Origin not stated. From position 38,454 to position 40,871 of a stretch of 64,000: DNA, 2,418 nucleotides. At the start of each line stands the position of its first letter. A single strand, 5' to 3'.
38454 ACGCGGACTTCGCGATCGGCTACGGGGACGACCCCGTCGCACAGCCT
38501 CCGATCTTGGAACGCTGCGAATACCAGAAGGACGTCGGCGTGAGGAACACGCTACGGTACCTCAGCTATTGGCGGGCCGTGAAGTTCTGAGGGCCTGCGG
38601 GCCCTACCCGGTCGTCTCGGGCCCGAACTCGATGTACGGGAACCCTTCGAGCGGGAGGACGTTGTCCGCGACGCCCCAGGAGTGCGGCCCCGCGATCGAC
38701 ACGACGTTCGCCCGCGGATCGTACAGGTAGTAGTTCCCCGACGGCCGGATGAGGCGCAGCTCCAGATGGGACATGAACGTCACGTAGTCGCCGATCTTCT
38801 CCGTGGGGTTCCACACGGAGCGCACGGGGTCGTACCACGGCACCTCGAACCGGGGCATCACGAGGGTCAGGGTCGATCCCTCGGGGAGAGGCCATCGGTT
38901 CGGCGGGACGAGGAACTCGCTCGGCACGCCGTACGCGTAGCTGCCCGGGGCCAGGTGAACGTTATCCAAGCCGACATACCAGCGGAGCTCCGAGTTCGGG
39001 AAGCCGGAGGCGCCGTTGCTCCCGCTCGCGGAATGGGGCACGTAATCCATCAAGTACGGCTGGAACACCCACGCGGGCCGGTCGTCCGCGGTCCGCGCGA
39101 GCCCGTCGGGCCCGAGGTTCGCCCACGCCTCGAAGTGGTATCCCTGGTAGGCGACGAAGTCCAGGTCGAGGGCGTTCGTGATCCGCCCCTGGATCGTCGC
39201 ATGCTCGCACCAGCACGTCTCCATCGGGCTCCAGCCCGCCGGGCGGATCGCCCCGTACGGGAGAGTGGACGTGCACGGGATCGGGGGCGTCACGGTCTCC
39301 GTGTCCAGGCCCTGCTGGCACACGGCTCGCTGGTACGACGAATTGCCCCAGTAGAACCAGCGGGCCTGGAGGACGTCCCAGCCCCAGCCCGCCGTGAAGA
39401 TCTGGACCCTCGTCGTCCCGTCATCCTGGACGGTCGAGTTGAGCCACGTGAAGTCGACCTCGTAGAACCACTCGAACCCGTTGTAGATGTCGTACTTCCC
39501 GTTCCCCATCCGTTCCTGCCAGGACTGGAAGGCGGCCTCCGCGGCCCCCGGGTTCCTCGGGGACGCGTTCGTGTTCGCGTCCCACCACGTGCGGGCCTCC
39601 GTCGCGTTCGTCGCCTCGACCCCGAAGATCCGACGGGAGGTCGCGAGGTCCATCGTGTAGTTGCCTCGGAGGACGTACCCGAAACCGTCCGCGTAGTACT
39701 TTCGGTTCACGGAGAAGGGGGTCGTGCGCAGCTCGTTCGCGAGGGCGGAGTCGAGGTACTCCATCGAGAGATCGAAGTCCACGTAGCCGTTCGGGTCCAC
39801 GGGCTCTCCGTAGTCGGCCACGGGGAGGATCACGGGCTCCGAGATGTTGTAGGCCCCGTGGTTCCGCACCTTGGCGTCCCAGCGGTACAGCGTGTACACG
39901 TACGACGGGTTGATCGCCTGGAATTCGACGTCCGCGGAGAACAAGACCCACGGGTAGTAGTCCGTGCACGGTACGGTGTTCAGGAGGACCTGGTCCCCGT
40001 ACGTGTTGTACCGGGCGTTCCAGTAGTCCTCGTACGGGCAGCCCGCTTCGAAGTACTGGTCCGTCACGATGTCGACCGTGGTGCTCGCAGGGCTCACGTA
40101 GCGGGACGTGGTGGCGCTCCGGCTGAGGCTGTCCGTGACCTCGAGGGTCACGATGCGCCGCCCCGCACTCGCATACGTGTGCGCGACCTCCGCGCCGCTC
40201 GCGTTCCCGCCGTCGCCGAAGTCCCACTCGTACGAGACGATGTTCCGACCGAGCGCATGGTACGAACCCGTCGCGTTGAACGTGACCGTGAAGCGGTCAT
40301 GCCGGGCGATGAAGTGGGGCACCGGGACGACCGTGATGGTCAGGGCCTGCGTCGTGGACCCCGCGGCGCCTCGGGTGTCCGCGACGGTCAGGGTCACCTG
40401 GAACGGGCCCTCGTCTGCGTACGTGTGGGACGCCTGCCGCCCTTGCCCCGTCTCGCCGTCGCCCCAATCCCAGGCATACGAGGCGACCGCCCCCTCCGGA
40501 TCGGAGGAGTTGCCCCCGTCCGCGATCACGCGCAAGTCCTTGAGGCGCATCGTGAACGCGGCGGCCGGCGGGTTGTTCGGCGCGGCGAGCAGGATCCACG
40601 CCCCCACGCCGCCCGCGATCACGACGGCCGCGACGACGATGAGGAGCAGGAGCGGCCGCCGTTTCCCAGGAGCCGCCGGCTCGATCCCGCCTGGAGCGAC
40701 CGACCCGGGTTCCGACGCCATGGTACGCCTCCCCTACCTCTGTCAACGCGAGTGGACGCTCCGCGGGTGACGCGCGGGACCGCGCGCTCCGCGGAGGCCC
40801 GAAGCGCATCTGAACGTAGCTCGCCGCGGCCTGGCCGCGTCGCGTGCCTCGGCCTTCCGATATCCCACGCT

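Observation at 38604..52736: Four tandem, co-oriented genes for giant surface proteins sharing a large unrecognised Trp/Tyr/Asn-rich domain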

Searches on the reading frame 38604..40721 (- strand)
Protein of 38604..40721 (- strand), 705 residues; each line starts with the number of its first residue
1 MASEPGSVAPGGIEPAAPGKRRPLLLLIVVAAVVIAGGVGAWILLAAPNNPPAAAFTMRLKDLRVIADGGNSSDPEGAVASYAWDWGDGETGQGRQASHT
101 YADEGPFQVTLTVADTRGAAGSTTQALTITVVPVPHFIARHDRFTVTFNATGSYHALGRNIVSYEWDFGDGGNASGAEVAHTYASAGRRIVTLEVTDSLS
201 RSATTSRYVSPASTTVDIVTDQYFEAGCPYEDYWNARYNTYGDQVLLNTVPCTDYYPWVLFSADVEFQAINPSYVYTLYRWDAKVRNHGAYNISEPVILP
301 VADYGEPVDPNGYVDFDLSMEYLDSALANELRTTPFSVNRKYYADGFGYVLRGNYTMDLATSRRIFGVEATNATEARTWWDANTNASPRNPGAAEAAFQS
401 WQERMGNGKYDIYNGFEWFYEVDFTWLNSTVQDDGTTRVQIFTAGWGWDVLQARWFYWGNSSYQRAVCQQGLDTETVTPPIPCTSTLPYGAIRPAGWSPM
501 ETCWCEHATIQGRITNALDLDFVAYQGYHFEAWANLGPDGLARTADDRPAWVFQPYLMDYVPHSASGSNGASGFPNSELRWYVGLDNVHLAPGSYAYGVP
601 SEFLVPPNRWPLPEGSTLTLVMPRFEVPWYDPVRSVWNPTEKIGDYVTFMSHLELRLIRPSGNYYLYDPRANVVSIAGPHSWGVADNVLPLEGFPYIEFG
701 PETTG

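Call 3: search_protein_families(library=pfam, proteins=[window:38604-40721:-], max_evalue=0.01)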
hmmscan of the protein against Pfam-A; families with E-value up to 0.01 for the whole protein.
window:38604-40721:- (705 aa): 3 families
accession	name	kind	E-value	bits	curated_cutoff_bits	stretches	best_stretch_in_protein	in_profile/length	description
PF18911.6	PKD_4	-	9.9e-34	115.7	27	2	62-131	17-85/85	PKD domain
PF00801.26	PKD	-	1.4e-23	83.1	23.5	2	145-207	16-77/80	PKD domain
PF22352.2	K319L-like_PKD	-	2.4e-05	24.7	27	0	68-128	17-83/84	K319L-like, PKD domain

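Call 4: search_protein_families(library=ncbifam, proteins=[window:38604-40721:-], max_evalue=0.01)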
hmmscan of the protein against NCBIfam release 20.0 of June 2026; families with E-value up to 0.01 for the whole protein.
window:38604-40721:- (705 aa): 2 families
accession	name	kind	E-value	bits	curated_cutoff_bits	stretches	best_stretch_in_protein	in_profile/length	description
TIGR00864.1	PCC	subfamily_domain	6.7e-12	42.7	1861.4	2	156-206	1419-1470/2700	polycystin cation channel protein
NF058578.1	CPR_pilus_PamR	equivalog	0.00058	18.8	300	0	83-119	184-228/297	pilus system RbmA-like protein PamR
